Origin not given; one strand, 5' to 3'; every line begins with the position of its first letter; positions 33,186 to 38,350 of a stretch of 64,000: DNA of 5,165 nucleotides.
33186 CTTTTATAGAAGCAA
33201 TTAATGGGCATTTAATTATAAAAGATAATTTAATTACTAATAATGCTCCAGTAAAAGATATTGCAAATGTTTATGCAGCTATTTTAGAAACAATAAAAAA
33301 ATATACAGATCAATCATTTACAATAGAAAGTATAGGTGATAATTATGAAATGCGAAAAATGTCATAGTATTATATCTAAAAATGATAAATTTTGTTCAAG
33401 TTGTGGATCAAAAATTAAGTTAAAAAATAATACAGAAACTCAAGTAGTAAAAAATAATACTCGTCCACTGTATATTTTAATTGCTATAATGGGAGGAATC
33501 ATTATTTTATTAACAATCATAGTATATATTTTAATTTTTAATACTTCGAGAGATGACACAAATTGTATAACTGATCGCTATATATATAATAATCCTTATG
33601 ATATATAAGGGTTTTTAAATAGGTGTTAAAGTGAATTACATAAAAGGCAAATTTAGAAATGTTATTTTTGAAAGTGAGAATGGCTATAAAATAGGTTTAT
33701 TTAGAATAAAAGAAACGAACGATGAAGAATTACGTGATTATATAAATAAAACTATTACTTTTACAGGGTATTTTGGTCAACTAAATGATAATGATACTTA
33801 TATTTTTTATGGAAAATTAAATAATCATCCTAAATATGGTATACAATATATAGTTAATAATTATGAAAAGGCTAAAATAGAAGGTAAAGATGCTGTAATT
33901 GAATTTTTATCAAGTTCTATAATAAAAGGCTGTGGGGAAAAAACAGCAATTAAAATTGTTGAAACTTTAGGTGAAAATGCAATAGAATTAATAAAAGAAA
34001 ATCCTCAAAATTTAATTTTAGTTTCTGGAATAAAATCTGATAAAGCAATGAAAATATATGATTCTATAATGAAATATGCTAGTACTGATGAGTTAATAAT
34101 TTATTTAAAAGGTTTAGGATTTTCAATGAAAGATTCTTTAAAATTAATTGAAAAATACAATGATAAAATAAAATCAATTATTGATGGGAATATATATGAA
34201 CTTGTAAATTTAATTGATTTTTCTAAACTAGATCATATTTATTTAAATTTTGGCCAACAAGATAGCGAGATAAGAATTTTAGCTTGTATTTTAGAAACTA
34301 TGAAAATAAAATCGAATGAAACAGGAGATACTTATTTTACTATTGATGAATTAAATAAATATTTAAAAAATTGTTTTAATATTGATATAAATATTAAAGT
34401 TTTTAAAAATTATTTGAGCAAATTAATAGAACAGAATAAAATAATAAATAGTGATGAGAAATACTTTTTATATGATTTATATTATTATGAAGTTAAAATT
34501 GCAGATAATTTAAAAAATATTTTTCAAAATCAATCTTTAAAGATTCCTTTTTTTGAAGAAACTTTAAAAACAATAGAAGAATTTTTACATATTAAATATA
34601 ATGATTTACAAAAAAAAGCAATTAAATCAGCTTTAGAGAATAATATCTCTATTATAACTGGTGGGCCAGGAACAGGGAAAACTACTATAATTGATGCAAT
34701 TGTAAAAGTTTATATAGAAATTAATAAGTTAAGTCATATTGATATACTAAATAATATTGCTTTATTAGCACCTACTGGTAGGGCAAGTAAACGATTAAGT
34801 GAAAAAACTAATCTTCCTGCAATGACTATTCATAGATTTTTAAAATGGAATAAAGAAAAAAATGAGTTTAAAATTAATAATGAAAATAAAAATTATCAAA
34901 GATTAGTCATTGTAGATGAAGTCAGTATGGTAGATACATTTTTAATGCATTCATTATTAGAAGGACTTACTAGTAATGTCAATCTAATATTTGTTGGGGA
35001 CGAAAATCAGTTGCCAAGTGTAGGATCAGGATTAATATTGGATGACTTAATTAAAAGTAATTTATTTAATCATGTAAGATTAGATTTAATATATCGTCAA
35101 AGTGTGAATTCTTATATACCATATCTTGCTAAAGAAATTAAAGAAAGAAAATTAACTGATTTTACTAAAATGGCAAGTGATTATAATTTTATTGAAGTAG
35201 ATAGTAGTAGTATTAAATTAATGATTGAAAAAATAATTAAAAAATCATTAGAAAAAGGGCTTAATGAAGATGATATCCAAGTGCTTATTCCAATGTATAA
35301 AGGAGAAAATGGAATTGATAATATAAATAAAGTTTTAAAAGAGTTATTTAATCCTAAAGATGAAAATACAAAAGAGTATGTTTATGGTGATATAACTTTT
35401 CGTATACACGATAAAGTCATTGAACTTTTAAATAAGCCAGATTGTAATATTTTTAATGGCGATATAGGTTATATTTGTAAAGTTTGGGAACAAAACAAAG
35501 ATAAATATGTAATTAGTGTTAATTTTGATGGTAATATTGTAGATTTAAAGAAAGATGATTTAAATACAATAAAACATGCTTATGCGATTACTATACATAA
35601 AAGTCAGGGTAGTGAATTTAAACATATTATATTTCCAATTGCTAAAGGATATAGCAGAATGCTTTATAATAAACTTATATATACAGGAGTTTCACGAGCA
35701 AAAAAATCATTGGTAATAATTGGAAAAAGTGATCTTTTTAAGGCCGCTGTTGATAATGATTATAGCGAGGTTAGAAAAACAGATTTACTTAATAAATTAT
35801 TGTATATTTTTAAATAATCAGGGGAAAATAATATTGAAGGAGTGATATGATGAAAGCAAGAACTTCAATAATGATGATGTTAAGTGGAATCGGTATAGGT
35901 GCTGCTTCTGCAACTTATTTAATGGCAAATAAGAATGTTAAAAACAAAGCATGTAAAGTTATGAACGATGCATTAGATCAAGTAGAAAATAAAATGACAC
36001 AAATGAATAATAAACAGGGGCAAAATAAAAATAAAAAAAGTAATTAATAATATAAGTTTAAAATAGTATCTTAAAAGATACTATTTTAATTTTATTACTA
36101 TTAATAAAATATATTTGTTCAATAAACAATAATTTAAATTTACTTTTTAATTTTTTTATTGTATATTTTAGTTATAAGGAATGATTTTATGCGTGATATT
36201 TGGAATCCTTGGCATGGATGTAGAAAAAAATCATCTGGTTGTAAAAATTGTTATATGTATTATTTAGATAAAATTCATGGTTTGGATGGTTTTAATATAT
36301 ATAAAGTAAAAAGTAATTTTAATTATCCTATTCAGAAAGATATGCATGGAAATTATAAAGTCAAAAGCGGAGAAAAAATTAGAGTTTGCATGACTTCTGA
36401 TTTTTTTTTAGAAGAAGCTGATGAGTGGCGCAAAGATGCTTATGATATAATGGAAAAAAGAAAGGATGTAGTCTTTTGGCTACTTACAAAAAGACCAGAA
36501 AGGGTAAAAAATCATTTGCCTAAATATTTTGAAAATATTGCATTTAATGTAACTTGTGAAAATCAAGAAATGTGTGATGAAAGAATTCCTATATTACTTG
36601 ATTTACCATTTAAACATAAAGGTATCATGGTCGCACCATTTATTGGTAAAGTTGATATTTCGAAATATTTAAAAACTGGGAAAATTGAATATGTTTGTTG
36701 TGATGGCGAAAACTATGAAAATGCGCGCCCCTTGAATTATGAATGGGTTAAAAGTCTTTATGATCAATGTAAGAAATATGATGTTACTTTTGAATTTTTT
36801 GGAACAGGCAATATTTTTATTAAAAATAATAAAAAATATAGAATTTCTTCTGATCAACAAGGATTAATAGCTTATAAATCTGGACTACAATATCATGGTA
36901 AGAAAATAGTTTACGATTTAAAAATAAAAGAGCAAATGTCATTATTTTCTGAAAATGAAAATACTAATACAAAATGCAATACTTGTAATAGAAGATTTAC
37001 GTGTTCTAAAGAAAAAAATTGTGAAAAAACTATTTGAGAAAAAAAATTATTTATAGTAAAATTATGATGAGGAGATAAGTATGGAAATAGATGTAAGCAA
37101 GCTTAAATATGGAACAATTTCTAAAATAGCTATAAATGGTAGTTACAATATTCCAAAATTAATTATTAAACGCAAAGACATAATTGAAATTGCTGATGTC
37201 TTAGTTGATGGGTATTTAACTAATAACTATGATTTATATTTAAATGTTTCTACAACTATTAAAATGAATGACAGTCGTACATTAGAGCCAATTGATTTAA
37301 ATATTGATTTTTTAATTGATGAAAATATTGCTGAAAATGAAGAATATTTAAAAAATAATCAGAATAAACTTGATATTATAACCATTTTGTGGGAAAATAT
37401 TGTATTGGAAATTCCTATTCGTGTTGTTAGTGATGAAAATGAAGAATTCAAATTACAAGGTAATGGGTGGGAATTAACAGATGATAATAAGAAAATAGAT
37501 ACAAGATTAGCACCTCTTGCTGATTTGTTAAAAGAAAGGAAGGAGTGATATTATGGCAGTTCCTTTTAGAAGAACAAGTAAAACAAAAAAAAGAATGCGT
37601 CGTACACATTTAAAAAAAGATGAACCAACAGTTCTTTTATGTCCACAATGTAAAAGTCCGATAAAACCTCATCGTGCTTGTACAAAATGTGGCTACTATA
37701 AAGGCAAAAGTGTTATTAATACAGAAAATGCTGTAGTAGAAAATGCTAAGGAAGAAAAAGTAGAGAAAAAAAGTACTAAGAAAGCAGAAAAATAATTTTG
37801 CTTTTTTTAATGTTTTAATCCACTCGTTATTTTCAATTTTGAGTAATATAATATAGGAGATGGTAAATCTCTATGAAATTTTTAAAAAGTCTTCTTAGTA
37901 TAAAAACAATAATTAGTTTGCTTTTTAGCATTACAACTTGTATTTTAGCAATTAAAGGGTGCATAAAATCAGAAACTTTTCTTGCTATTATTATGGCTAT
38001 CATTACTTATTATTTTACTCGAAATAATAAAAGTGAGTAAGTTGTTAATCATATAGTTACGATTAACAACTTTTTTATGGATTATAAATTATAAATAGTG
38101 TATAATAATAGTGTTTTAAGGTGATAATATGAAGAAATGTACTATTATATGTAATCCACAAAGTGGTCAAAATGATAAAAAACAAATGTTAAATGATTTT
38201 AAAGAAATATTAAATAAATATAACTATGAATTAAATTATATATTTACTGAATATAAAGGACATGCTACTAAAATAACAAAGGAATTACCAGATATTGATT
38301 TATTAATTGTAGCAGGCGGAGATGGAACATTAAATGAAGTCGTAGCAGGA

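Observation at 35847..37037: DUF5131 (phage Gp37/Gp68) protein with extra Cys-rich tail, beside a 66-aa membrane peptide, upstream of yceD-rpmF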

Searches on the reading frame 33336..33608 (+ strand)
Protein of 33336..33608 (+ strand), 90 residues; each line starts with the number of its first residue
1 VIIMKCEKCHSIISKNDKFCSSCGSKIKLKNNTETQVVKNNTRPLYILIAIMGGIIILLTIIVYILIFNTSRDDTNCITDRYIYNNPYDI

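Call 3: search_protein_families(library=pfam, proteins=[window:33336-33608:+], max_evalue=0.01)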
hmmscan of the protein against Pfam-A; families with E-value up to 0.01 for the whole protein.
window:33336-33608:+ (90 aa): 7 families
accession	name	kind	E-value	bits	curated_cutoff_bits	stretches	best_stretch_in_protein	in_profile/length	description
PF13240.11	Zn_Ribbon_1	-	3.2e-06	27.2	25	1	5-26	1-22/23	zinc-ribbon domain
PF12773.13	DZR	-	0.00011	22.7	27.3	1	6-27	1-22/45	Double zinc ribbon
PF08772.16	Zn_ribbon_NOB1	-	0.0016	18.9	24.9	1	3-30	8-36/72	Nin one binding (NOB1) Zn-ribbon like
PF13248.11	Zn_ribbon_3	-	0.0016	18.2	27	1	5-27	4-26/26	zinc-ribbon domain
PF17032.10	Zn_ribbon_15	-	0.0033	18.6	28.9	1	4-24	53-73/73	zinc-ribbon family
PF22601.2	RIM2a_ZnF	-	0.0054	17.1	27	1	16-37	21-42/52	RIM2-alpha zinc finger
PF06024.17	Orf78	-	0.0097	16.6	29.4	0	22-75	41-94/101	Orf78 (ac78)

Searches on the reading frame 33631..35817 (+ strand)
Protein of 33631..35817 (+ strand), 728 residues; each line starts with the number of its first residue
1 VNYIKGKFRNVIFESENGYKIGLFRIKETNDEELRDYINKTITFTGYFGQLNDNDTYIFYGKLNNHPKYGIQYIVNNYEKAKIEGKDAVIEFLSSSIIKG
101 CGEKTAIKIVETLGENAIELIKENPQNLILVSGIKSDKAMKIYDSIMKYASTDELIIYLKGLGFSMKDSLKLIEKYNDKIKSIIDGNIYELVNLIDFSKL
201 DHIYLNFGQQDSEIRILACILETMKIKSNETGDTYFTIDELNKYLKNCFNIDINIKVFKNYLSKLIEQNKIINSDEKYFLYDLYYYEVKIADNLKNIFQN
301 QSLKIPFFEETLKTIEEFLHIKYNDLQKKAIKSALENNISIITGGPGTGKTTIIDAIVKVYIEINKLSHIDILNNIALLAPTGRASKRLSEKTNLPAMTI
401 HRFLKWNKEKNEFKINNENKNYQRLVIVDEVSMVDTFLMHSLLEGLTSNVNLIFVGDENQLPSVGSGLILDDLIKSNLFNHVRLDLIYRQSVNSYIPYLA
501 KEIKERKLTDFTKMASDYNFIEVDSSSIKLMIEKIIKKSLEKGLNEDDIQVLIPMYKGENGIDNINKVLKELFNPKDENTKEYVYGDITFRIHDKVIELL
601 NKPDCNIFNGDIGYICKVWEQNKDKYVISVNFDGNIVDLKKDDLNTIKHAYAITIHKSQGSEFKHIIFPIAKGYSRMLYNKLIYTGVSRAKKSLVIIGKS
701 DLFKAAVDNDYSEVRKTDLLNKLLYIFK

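Call 3: search_protein_families(library=pfam, proteins=[window:33631-35817:+], max_evalue=0.01)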
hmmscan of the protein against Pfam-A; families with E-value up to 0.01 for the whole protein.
window:33631-35817:+ (728 aa): 15 families
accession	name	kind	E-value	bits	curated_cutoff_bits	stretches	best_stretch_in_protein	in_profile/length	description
PF13245.12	AAA_19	-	8e-45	152.7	25.1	1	327-465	1-133/134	AAA domain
PF13604.12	AAA_30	-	3.5e-38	131.7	27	1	323-522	2-187/191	AAA domain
PF14490.11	HHH_RecD2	-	1.4e-18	67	27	2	151-235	4-92/92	ATP-dependent RecD2 DNA helicase HHH domain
PF23139.1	OB_YrrC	-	4.3e-17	62.2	27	1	1-81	1-74/76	ATP-dependent DNA helicase YrrC, OB-fold domain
PF13538.12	UvrD_C_2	-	3.5e-16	59.2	27.4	1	649-697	1-52/52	UvrD-like helicase C-terminal domain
PF18335.7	SH3_13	-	3.6e-16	59.1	41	1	565-632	1-65/65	ATP-dependent RecD-like DNA helicase SH3 domain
PF01443.25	Viral_helicase1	-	1.7e-09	38.3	21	2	341-465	2-101/228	Viral superfamily 1 RNA helicase core domain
PF13086.12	AAA_11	-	2.3e-09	37.8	27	1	322-362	1-42/257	AAA domain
PF20720.3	nSTAND3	-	1.7e-05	25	27.2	1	328-375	8-53/155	Novel STAND NTPase 3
PF13555.12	AAA_29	-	0.00011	22.3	27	1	331-360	17-45/61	P-loop containing region of AAA domain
PF00580.27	UvrD-helicase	-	0.00053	20.2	23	1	324-392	2-64/271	UvrD/REP helicase N-terminal domain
PF05127.21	NAT10_TcmA_helicase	-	0.0032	17.8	22.7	1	341-446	1-113/176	RNA cytidine acetyltransferase NAT10/TcmA, helicase domain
PF03193.22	RsgA_GTPase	-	0.004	17.4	30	0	324-368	92-138/174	RsgA GTPase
PF02562.22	PhoH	-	0.0044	17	27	0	325-354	7-36/205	PhoH-like protein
PF13207.12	AAA_17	-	0.0078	16.9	27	0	343-372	1-29/136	AAA domain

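Call 39: search_protein_families(library=padloc, proteins=[window:33631-35817:+], max_evalue=0.001)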
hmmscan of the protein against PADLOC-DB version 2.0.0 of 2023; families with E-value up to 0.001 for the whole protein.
window:33631-35817:+ (728 aa): 17 families
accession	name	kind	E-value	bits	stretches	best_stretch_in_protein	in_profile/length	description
PDLC01734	typeIV_RecD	-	3e-68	228.8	1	175-724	169-741/763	RecD_0_IVD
PDLC05066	PDC-S68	-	2.8e-54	182.6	2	209-475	446-732/1202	-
PDLC05064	PDC-S68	-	1.2e-52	176.9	2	210-506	550-872/1273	-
PDLC05065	PDC-S68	-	2.4e-52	176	2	209-475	477-756/1221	-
PDLC01148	RecD_like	-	2.8e-45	152.8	1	94-725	77-700/719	RecD/Tra ATPase fused to N-terminal HHH domain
PDLC04475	PDC-M16A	-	5.3e-28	96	2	315-627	4-340/721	-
PDLC04476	PDC-M16A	-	6.5e-25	85.6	2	336-434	21-128/691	-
PDLC05035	PDC-S53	-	6.7e-23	78.7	2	220-648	398-785/900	-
PDLC04472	PDC-M16A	-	1.2e-21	74.8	2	335-627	238-549/930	-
PDLC04474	PDC-M16A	-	9e-13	45.5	2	336-625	234-541/917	-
PDLC03921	MkoA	-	3.1e-11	39.7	1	291-370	990-1075/1607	-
PDLC03920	MkoA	-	2.9e-09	33.8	1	323-366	616-660/1112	-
PDLC00117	GajB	-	7.4e-08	29.3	0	439-569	234-370/604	UrvD helicase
PDLC03924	MkoC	-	1.1e-07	28.3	0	654-713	892-957/1136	-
PDLC04140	mad8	-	2.3e-06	25.4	0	332-363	22-53/314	mads_8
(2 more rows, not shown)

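Call 48: find_homologous_proteins(query=window:33631-35817:+, max_evalue=1e-50)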
Query window:33631-35817:+ (728 aa): 7987 proteins with E <= 1e-50 among 8000 candidates; the best 120 are listed.
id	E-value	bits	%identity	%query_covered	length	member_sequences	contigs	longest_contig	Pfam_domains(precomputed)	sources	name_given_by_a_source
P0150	0.0e+0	1583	100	100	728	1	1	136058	PF13538.13,PF13086.13,PF01443.25,PF13604.13,PF13245.13,PF23139.2,PF18335.8,PF14490.12,PF20720.4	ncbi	-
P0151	0.0e+0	1579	100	100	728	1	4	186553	PF13538.13,PF13086.13,PF01443.25,PF13604.13,PF13245.13,PF23139.2,PF18335.8,PF14490.12,PF20720.4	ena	-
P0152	0.0e+0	1398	100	88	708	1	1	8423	PF13086.13,PF13604.13,PF13245.13,PF23139.2,PF18335.8,PF14490.12,PF20720.4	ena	-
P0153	5.1e-273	926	62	98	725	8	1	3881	PF13538.13,PF13086.13,PF01443.25,PF13604.13,PF13245.13,PF23139.2,PF18335.8,PF14490.12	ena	-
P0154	2.1e-272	924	61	98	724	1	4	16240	PF13538.13,PF13086.13,PF01443.25,PF13604.13,PF13245.13,PF23139.2,PF18335.8,PF03193.23,PF14490.12,PF00580.28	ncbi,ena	-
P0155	1.5e-263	895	58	99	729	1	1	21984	PF13538.13,PF13086.13,PF01443.25,PF13604.13,PF13245.13,PF23139.2,PF18335.8,PF14490.12,PF00580.28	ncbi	ncbi:MAG: ATP-dependent RecD-like DNA helicase [Bacilli bacterium]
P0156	1.0e-261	889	59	100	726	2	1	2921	PF13538.13,PF13086.13,PF01443.25,PF13604.13,PF13245.13,PF23139.2,PF18335.8,PF14490.12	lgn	-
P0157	2.3e-259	881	57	100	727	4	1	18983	PF13538.13,PF13086.13,PF01443.25,PF13604.13,PF13245.13,PF23139.2,PF18335.8,PF14490.12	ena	-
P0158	4.4e-259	880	59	99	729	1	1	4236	PF13538.13,PF13086.13,PF01443.25,PF13604.13,PF13245.13,PF23139.2,PF18335.8,PF14490.12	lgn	-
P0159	9.7e-259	879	60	100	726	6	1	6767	PF13538.13,PF13086.13,PF05970.21,PF01443.25,PF13604.13,PF13245.13,PF23139.2,PF18335.8,PF09848.16,PF14490.12,PF20720.4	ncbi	-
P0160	1.4e-258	878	59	99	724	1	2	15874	PF13538.13,PF13086.13,PF01443.25,PF13604.13,PF13245.13,PF23139.2,PF18335.8,PF14490.12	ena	-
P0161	2.7e-257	874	58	99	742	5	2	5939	PF13538.13,PF13086.13,PF01443.25,PF13604.13,PF13245.13,PF23139.2,PF18335.8,PF14490.12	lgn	-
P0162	4.6e-257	873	58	100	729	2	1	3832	PF13538.13,PF13086.13,PF01443.25,PF13604.13,PF13245.13,PF23139.2,PF18335.8,PF14490.12,PF20720.4,PF00580.28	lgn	-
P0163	1.0e-256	872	58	99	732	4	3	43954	PF13538.13,PF13086.13,PF14520.13,PF01443.25,PF13604.13,PF13245.13,PF23139.2,PF18335.8,PF14490.12,PF00580.28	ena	-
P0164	5.8e-256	870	57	99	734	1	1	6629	PF13538.13,PF13086.13,PF01443.25,PF13604.13,PF13245.13,PF23139.2,PF18335.8,PF14490.12,PF00580.28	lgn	-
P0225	6.4e-251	853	59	100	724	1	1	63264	PF13538.13,PF13086.13,PF01443.25,PF13604.13,PF13245.13,PF23139.2,PF18335.8,PF14490.12,PF20720.4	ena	-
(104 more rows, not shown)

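Call 49: find_encoding_contigs(protein=P0154, flank=5000, max_places=2)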
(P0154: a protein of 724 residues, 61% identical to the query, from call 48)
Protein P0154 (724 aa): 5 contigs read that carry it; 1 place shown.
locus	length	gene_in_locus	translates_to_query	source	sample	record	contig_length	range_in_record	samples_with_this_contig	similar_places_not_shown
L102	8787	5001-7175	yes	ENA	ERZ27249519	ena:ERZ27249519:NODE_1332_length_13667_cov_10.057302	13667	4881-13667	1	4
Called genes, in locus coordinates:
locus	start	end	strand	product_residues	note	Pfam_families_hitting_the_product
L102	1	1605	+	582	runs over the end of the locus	PF01411:tRNA-synt_2c, PF07973:tRNA_SAD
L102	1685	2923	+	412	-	-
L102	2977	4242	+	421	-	PF00919:UPF0004, PF04055:Radical_SAM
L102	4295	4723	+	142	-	-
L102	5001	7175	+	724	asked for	PF23139:OB_YrrC, PF14490:HHH_RecD2, PF00580:UvrD-helicase (weak), PF01443:Viral_helicase1 (weak), PF13245:AAA_19, PF13604:AAA_30, PF18335:SH3_13, PF13538:UvrD_C_2, +2 more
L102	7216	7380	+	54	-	-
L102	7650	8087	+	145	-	-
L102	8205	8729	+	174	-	-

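Call 50: find_encoding_contigs(protein=P0155, flank=5000, max_places=2)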
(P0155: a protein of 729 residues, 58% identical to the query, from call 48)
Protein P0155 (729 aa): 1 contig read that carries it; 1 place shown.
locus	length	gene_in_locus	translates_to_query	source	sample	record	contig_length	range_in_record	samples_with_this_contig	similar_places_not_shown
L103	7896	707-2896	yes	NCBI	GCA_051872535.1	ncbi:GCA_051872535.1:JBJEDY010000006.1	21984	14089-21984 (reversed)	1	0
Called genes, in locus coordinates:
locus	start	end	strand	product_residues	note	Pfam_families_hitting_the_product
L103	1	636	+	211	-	?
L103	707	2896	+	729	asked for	PF23139:OB_YrrC, PF14490:HHH_RecD2, PF00580:UvrD-helicase (faint), PF01443:Viral_helicase1 (faint), PF13245:AAA_19, PF13604:AAA_30, PF18335:SH3_13, PF13538:UvrD_C_2, +1 more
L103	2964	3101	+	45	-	-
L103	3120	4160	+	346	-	PF01594:AI-2E_transport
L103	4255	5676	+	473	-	PF19789:DUF6273 (weak)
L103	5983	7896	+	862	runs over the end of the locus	PF03382:DUF285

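Call 51: find_encoding_contigs(protein=P0225, flank=5000, max_places=2)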
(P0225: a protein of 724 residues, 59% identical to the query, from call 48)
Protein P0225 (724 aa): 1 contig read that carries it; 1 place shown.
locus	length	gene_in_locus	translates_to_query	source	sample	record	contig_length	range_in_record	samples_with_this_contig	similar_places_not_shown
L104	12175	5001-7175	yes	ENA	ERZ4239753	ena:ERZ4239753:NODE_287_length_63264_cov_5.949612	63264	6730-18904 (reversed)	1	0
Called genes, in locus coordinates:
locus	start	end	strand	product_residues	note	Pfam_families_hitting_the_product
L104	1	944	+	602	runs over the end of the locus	PF00012:HSP70, PF06723:MreB_Mbl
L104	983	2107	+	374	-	PF00226:DnaJ, PF01556:DnaJ_C, PF15777:Anti-TRAP (faint), PF00684:DnaJ_CXXCXGXG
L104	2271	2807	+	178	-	-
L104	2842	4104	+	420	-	PF00919:UPF0004, PF04055:Radical_SAM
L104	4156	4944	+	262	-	-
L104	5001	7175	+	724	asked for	PF23139:OB_YrrC, PF14490:HHH_RecD2, PF01443:Viral_helicase1 (weak), PF13245:AAA_19, PF13604:AAA_30, PF20720:nSTAND3 (weak), PF18335:SH3_13, PF13538:UvrD_C_2, +1 more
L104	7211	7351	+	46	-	-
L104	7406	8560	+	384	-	PF01594:AI-2E_transport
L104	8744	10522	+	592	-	PF01411:tRNA-synt_2c, PF07973:tRNA_SAD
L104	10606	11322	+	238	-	-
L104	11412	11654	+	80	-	PF06135:IreB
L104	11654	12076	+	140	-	PF03652:RuvX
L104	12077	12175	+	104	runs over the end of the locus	PF06949:DUF1292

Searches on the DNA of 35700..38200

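Call 27: search_rna_families(source=window, start=35700, end=38200, threshold=evalue, max_evalue=1)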
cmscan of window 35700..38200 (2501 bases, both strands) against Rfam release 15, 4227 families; matches with E-value up to 1: 1.
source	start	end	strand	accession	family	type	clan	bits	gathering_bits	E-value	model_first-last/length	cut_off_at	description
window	37632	37703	-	RF00712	mir-460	Gene; miRNA;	-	17.7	52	0.9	1-77/77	no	mir-460 microRNA precursor family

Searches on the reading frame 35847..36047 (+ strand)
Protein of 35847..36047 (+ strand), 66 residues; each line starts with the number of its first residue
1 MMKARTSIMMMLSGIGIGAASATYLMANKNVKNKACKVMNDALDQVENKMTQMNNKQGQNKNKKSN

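Call 3: search_protein_families(library=pfam, proteins=[window:35847-36047:+], max_evalue=0.01)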
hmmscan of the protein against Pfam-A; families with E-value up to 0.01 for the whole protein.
window:35847-36047:+ (66 aa): 0 families

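Call 4: search_protein_families(library=ncbifam, proteins=[window:35847-36047:+], max_evalue=0.01)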
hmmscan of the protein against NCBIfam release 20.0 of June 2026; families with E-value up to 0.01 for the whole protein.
window:35847-36047:+ (66 aa): 0 families

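Call 37: search_protein_families(library=pfam, proteins=[window:35847-36047:+], max_evalue=10)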
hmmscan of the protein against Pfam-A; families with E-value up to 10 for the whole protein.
window:35847-36047:+ (66 aa): 2 families
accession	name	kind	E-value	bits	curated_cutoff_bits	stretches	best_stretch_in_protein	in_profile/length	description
PF00416.27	Ribosomal_S13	-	0.058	14.2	31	1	8-59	13-68/128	Ribosomal protein S13/S18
PF01277.22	Oleosin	-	0.07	13.3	25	1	7-61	57-109/113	Oleosin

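Call 38: search_protein_families(library=phrogs, proteins=[window:35847-36047:+], max_evalue=0.001)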
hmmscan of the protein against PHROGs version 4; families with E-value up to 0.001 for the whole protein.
window:35847-36047:+ (66 aa): 1 family
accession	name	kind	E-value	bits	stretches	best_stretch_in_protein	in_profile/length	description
phrog_736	-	unknown function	0.00093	20.3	1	6-57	14-66/112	-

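Call 39: search_protein_families(library=padloc, proteins=[window:35847-36047:+], max_evalue=0.001)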
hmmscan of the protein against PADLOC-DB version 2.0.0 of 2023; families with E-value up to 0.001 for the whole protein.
window:35847-36047:+ (66 aa): 0 families
